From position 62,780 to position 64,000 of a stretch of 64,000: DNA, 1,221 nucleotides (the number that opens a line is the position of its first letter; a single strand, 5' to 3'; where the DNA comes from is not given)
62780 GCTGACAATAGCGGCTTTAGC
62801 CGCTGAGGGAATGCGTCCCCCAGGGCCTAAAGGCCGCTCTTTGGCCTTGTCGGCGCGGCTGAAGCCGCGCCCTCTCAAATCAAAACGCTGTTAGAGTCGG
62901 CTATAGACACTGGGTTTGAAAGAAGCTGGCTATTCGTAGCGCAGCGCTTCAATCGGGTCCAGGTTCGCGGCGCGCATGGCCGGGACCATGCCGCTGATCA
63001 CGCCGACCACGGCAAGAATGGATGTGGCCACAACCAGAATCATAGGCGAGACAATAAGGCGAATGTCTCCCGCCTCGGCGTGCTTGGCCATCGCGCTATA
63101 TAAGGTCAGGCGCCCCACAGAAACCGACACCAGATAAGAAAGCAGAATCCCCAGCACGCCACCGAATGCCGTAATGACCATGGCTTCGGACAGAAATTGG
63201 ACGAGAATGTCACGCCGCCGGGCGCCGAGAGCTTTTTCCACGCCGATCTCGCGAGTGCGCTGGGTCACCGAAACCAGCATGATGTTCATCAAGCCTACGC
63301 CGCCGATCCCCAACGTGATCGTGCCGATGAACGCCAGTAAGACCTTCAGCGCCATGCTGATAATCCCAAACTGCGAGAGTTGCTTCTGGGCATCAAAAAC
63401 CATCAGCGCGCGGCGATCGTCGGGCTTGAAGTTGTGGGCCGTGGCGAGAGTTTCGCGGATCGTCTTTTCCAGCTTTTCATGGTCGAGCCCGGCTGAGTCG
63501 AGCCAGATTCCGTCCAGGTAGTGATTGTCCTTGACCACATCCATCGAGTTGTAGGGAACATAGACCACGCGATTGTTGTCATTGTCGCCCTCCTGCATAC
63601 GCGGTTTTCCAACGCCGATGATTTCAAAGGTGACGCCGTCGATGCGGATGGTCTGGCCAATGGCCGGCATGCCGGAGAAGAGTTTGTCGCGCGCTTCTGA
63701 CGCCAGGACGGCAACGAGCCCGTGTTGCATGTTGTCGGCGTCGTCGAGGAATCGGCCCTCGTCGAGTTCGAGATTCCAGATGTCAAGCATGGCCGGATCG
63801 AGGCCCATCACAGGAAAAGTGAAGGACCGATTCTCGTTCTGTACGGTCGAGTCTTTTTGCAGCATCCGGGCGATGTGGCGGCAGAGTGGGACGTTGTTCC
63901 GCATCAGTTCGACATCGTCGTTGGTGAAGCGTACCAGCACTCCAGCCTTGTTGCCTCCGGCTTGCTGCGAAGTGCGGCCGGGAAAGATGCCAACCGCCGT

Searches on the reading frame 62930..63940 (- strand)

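Call 100: search_protein_families(library=pfam, proteins=[window:62930-63940:-])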
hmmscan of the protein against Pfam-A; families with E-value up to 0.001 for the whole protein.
window:62930-63940:- (336 aa): 2 families
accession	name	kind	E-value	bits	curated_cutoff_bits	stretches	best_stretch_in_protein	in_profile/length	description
PF12704.14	MacB_PCD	-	1.9e-22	81.1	27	1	5-147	54-189/207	MacB-like periplasmic core domain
PF02687.27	FtsX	-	1.4e-19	70.7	25.5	1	204-329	2-120/120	FtsX-like permease C-terminal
